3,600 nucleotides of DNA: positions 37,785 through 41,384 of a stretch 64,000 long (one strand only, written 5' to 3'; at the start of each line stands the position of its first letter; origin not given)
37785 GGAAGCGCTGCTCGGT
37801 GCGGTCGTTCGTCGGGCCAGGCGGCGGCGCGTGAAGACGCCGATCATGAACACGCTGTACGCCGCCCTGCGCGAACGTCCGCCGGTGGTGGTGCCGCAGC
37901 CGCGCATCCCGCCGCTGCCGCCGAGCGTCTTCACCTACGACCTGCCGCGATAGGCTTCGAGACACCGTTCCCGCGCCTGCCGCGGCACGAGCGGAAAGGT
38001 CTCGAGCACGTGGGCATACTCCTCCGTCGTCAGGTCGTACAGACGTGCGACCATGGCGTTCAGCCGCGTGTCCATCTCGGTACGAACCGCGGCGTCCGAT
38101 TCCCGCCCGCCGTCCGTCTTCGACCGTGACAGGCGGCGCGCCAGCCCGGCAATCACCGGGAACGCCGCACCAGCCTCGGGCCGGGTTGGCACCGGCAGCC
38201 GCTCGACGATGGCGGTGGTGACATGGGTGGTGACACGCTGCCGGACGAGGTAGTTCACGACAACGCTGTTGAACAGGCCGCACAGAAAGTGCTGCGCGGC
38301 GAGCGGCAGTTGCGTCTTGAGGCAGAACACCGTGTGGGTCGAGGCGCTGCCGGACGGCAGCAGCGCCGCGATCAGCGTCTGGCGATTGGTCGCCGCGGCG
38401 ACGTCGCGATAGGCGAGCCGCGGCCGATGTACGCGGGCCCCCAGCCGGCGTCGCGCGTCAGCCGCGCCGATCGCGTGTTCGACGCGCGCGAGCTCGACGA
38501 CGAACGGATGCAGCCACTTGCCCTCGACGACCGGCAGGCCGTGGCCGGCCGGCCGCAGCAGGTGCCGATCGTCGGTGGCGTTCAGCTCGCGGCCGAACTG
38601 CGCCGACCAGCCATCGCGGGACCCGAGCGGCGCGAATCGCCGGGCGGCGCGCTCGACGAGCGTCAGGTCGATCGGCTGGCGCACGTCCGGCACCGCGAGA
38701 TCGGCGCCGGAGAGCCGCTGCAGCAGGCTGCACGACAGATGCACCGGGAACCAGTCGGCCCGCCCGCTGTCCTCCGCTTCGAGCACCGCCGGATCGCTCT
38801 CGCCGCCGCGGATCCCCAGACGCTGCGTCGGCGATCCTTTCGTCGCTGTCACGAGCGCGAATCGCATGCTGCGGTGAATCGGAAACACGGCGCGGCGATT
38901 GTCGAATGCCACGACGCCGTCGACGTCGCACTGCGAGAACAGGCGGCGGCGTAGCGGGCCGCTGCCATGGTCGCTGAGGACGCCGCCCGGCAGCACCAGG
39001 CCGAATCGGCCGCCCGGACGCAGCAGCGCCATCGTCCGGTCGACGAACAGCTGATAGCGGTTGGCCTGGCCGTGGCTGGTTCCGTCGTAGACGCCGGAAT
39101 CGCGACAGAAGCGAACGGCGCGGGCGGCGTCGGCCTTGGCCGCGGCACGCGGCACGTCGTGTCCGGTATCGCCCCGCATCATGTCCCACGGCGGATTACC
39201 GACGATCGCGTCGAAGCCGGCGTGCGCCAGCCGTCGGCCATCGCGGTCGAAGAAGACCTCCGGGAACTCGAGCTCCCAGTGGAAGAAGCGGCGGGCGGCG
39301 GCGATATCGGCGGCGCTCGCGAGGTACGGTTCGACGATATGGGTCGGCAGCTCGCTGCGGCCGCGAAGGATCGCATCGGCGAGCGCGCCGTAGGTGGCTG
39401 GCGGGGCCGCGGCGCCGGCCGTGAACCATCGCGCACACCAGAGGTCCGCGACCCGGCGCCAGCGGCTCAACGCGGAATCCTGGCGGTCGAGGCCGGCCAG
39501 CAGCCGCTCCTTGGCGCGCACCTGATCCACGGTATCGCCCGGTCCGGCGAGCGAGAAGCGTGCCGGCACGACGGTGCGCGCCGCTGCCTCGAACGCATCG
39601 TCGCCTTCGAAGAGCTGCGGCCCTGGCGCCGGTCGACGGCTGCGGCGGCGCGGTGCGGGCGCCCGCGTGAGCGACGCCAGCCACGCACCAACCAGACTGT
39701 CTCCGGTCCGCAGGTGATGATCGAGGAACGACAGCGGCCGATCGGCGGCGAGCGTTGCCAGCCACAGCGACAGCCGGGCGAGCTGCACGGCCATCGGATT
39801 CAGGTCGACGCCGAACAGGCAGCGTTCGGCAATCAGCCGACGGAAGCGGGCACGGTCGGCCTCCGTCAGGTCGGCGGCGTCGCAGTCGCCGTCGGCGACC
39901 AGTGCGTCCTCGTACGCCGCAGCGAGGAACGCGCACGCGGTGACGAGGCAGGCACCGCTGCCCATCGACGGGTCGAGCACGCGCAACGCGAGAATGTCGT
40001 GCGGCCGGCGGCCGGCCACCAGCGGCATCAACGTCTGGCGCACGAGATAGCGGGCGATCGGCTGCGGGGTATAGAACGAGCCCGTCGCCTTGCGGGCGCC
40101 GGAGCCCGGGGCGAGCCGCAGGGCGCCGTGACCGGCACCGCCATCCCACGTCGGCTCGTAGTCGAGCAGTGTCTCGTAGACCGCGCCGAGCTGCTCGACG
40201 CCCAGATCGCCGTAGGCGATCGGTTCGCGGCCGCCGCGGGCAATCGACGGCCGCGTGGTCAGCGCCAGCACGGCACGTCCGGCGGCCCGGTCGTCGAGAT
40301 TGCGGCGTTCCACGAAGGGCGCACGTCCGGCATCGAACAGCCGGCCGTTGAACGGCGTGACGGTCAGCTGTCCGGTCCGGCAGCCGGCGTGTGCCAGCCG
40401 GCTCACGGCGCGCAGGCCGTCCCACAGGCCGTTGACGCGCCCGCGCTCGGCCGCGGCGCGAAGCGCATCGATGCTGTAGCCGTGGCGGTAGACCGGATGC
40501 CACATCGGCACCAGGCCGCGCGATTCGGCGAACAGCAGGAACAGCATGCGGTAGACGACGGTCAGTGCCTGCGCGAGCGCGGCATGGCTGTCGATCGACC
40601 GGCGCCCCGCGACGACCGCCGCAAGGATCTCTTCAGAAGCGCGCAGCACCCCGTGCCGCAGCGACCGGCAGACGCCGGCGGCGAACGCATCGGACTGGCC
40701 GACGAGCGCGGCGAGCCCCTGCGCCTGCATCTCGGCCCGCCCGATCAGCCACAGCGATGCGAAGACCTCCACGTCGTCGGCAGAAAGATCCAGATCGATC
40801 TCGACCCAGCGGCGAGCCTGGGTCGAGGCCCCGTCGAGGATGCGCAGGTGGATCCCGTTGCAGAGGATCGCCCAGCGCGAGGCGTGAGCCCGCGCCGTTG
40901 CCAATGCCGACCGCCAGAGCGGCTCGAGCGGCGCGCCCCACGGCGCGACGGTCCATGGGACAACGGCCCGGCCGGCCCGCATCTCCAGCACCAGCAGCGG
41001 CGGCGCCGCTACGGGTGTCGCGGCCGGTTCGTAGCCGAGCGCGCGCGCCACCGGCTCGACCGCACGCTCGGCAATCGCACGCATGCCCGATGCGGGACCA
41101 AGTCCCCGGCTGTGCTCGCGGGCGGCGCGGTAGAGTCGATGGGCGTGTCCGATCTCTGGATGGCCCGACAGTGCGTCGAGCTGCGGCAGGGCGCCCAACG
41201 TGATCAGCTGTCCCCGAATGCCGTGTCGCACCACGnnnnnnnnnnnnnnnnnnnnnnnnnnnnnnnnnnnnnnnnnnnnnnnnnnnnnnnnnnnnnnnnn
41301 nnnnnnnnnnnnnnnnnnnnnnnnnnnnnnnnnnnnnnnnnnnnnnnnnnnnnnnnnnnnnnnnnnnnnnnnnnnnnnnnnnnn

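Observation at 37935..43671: Coupled RapA-like SNF2 helicase + 1,099-aa PglX/Eco57I-type N6-adenine methyltransferase with no visible nuclease: candidate minimal methylation-linked defence module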

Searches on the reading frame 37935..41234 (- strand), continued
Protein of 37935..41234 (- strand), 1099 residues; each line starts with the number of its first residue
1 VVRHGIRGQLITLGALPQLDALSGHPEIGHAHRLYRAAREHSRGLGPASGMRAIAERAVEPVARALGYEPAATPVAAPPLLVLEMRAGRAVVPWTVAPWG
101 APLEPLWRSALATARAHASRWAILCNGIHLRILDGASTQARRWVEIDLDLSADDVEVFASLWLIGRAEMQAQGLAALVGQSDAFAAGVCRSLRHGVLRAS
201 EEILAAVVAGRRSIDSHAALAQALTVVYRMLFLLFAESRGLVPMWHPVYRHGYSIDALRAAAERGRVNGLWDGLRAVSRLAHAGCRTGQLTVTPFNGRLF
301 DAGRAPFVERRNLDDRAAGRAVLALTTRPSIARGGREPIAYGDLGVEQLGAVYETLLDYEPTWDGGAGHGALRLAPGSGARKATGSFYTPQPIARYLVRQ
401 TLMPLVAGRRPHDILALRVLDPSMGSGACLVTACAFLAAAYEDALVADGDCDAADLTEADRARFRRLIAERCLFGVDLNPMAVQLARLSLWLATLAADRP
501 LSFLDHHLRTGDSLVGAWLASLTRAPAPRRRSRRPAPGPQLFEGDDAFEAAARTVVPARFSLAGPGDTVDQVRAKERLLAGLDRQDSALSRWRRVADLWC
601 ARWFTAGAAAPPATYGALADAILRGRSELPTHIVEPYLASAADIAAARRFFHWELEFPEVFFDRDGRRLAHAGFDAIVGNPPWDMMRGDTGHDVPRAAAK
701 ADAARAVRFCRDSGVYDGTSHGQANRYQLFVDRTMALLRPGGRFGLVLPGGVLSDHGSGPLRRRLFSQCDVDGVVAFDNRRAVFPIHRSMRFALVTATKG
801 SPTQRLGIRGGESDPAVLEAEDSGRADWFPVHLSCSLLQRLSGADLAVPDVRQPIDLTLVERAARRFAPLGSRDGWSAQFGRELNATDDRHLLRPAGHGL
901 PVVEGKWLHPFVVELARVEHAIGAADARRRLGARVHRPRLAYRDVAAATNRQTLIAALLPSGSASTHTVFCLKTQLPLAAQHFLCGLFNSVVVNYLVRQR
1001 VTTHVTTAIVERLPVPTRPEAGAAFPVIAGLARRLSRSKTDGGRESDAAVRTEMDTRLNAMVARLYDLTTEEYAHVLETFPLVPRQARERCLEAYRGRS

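Call 70: search_protein_representatives(protein=window:37935-41234:-)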
Query: 1099 residues. Proteins with E-value up to 0.001 (for the whole library): 17108; up to 1e-10: 9470; up to 1e-30: 3339. The best 150 are listed.
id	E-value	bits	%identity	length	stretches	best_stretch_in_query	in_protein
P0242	0.0e+00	1177.0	57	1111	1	37-1097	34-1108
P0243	5.6e-293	991.2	50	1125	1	4-1096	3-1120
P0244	3.0e-279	945.8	51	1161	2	366-1096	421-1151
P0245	2.3e-278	942.8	48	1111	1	39-1093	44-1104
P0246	1.1e-273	927.4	51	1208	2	34-932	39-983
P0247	1.4e-272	923.7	48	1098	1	4-1093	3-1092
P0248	4.8e-270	915.3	49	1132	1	36-1096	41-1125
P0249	5.1e-270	915.2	53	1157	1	40-1095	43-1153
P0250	3.0e-268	909.3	49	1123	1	21-1096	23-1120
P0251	2.2e-264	896.6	51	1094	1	24-1095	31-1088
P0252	6.5e-262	888.4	49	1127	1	34-1095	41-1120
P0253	3.0e-260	882.9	49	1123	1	29-1095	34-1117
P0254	6.3e-260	881.8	48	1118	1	34-1094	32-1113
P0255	5.7e-259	878.6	48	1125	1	22-1093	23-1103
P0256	1.3e-258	877.4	47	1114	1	4-1095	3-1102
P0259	1.9e-256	870.3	48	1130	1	20-1095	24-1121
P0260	2.1e-256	870.2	49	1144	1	28-1095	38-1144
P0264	2.6e-245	833.4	48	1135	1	39-1095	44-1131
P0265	3.0e-244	829.9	48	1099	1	32-1095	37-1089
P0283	3.8e-198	677.2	44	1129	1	31-1095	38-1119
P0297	4.0e-170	584.5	47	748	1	352-1095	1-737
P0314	1.3e-143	496.7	47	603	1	481-1099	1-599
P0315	9.5e-142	490.5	37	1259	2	373-1095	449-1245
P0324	2.3e-132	459.4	47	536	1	566-1095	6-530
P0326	7.3e-132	457.8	49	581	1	481-1095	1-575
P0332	1.4e-124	433.7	42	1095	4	370-685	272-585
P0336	9.4e-121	421.0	49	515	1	572-1095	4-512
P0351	9.5e-110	384.5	44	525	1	587-1095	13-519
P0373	4.4e-96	339.3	42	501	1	597-1095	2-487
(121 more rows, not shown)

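Call 78: find_encoding_contigs(protein=P0010, flank=10000, max_places=2)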
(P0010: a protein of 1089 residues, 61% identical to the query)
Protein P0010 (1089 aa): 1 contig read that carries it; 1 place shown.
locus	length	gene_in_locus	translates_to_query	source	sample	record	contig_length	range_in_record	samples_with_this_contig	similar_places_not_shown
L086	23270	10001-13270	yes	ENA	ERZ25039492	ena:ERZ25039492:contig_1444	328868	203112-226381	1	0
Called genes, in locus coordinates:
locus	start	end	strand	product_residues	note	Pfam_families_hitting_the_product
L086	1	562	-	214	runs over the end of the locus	PF16976:RcpC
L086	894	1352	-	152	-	PF07811:TadE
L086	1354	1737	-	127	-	PF01478:Peptidase_A24 (weak)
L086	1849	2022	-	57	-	PF04964:Flp_Fap (weak)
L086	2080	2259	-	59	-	PF04964:Flp_Fap (weak)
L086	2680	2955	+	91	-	-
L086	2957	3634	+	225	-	-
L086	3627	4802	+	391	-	-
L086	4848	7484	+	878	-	PF00246:Peptidase_M14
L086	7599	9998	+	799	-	PF00176:SNF2-rel_dom, PF00270:DEAD (weak), PF04851:ResIII, PF00271:Helicase_C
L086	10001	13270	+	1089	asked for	PF02384:N6_Mtase (weak), PF07669:Eco57I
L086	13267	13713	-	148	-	PF08546:ApbA_C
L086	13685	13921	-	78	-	PF02558:ApbA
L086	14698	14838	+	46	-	-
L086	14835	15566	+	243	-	PF09365:DUF2461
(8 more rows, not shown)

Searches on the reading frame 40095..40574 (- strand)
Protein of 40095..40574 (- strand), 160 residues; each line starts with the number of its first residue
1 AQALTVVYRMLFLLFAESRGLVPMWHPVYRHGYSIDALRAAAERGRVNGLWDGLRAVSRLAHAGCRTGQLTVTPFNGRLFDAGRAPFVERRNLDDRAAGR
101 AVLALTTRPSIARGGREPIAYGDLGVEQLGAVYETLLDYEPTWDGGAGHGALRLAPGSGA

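Call 37: search_protein_families(library=pfam, proteins=[window:40095-40574:-], max_evalue=5)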
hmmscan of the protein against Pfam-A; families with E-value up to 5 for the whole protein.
window:40095-40574:- (160 aa): 1 family
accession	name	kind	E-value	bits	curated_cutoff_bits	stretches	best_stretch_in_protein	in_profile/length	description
PF20465.4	MmeI_hel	-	0.051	14.8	27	1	7-80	7-75/75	MmeI, helicase spacer domain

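Call 38: search_protein_families(library=padloc, proteins=[window:40095-40574:-], max_evalue=1)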
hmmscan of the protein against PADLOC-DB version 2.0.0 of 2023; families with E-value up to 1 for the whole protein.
window:40095-40574:- (160 aa): 12 families
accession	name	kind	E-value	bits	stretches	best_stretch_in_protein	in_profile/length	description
PDLC02643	DrmMI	-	1.5e-23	80.6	1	3-140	280-439/1347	DrmMI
PDLC02638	DrmMI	-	7e-17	58.9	1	3-140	284-438/935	DrmMI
PDLC02642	DrmMI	-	2.3e-12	44.2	1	3-138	276-433/594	DrmMI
PDLC02645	DrmMI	-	6.4e-11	39.2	1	3-138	281-430/772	DrmMI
PDLC03614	REase_MTase_IIG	-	3e-10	36.3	1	3-140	311-459/1584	Type IIG restriction enzyme-methyltransferase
PDLC03618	REase_MTase_IIG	-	1.3e-09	33.9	1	3-138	281-430/1429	Type IIG restriction enzyme-methyltransferase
PDLC03622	REase_MTase_IIG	-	9.1e-09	31.2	1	6-85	131-220/1524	Type IIG restriction enzyme-methyltransferase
PDLC02640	DrmMI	-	8.4e-06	21.7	1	4-140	282-435/1015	DrmMI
PDLC03620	REase_MTase_IIG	-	2.1e-05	20.3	1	3-140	364-511/1378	Type IIG restriction enzyme-methyltransferase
PDLC03611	REase_MTase_IIG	-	7.5e-05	18.3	2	2-40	282-323/1532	Type IIG restriction enzyme-methyltransferase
PDLC02639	DrmMI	-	0.0014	15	1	9-140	2-150/803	DrmMI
PDLC03627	REase_MTase_IIG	-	0.016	10.9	1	7-94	235-315/1136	Type IIG restriction enzyme-methyltransferase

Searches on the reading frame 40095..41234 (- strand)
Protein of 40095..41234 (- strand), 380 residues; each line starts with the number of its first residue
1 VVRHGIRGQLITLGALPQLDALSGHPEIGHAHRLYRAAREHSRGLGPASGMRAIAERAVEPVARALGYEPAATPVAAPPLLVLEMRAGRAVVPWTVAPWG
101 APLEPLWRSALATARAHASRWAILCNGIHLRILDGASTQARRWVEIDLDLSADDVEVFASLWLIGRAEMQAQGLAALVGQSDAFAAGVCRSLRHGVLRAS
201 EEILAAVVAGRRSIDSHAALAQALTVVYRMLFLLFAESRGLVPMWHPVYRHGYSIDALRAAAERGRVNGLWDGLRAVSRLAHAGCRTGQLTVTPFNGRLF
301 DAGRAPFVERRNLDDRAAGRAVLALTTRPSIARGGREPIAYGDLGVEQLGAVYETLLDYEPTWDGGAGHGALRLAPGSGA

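Call 32: predict_structure(alignment_id=A3)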
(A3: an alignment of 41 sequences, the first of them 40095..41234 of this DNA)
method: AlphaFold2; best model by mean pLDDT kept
length: 380 residues; sequences in the alignment: 41
mean_pLDDT: 88.5   pTM: 0.83
mean pLDDT of the five models: 88.5, 86.2, 85.1, 84.8, 84.2
residues with pLDDT >= 90: 221; 70-90: 130; 50-70: 29; < 50: 0
segments of 3 or more residues with pLDDT < 50: none
pLDDT, mean of each block of 10 residues (from residue 1): 84 84 89 96 97 98 96 96 95 97 96 95 97 85 95 95 92 90 92 94 90 85 88 85 81 90 94 83 65 62 69 89 95 90 84 85 79 86
secondary structure, 60 per line:
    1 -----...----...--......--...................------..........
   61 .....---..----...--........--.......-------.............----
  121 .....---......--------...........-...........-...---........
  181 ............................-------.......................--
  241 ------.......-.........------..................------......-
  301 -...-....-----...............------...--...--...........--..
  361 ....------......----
elements in order: E6-8 H18-23 H26-44 H51-65 E75-77 E80-87 E90-96 H104-116 E121-125 E129-134 E143-147 H148-153 H155-165 H173-208 H216-238 H247-253 H255-263 H270-287 H294-299 H306-309 H315-326 E327-329 E336-338 H346-356 E359-364 E371-376

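Call 36: fold_search(model_id=the predicted structure, library=pdb)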
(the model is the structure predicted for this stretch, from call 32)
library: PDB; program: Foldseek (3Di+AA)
matches with E <= 10: 198; with E <= 0.001: 0
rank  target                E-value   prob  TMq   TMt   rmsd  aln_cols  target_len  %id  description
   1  7lo5_B                1.9e-01  0.41  0.23  0.10  18.8       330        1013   13  cryoEM structure DrdV-DNA complex (released 2021-03-17)
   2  4zsx_A                2.3e-01  0.13  0.15  0.18  17.2       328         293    9  Structure of a fusion protein with a helix linker, 2ARH-3-3KAW-2.0 (released 2015-08-19)
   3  3h1t                  3.7e-01  0.47  0.19  0.14  20.6       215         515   11  The fragment structure of a putative HsdR subunit of a type I restriction enzyme from Vibrio vulnificus YJ016 (released 2009-10-20)
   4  4zsx_B                4.1e-01  0.11  0.15  0.18  16.8       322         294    9  Structure of a fusion protein with a helix linker, 2ARH-3-3KAW-2.0 (released 2015-08-19)
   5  6slc_AAA              4.5e-01  0.16  0.09  0.21  11.6        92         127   14  Mutations in SsgB correlate to longitudinal cell division during sporulation of Streptomyces coelicolor (released 2020-08-26)
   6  8d0b_B                1.2e+00  0.03  0.10  0.11  22.2       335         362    9  Human CST-DNA polymerase alpha/primase preinitiation complex bound to 4xTEL-foldback template (released 2022-06-22)
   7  9p80_R                1.2e+00  0.08  0.13  0.15  17.7       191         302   14  NTSR1-Gi-NTS(8-13) Complex in the Non-Canonical, AHD Open State (NC-Open-Apo) (released 2026-03-25)
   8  4ntq_B                1.3e+00  0.06  0.10  0.19  16.2       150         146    9  CdiA-CT/CdiI toxin and immunity complex from Enterobacter cloacae (released 2014-03-26)
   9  3ajv_C                1.4e+00  0.33  0.18  0.35   7.1       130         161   19  Splicing endonuclease from Aeropyrum pernix (released 2010-11-17)
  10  3ajv_A                1.5e+00  0.25  0.18  0.34  10.3       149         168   18  Splicing endonuclease from Aeropyrum pernix (released 2010-11-17)
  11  6ko5_A                2.0e+00  0.03  0.11  0.11  24.1       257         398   12  Complex structure of Ghrelin receptor with Fab (released 2020-08-12)
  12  8pj5_y                2.1e+00  0.02  0.11  0.10  21.4       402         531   12  Structure of human 48S translation initiation complex after eIF2 release prior 60S subunit joining (48S-5) (released 2024-08-14)
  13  7bu0_B                2.2e+00  0.03  0.09  0.08  21.4       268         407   10  Crystal structure of a OTU deubiquitinase in complex with Ub-PA (released 2020-11-18)
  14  3v3n_A                2.4e+00  0.09  0.09  0.09  17.8       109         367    4  Crystal structure of TetX2 T280A: an adaptive mutant in complex with minocycline (released 2013-01-02)
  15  3v3n_B                2.4e+00  0.09  0.09  0.09  17.8       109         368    4  Crystal structure of TetX2 T280A: an adaptive mutant in complex with minocycline (released 2013-01-02)
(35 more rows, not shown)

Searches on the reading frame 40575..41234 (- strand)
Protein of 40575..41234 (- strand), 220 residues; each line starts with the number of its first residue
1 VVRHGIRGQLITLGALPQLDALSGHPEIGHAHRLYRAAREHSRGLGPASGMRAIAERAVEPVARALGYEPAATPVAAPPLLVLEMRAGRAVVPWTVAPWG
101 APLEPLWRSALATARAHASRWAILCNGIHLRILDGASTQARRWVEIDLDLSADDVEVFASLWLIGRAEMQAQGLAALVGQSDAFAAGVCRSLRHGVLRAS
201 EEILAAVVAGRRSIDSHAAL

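Call 37: search_protein_families(library=pfam, proteins=[window:40575-41234:-], max_evalue=5)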
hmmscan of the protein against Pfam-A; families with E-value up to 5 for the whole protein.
window:40575-41234:- (220 aa): 1 family
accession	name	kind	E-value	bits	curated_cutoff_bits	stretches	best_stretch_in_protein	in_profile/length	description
PF20464.3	MmeI_N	-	0.0029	18.4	27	1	103-159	93-145/181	MmeI, N-terminal domain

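Call 38: search_protein_families(library=padloc, proteins=[window:40575-41234:-], max_evalue=1)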
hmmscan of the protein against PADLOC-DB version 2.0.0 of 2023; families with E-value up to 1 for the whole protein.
window:40575-41234:- (220 aa): 0 families
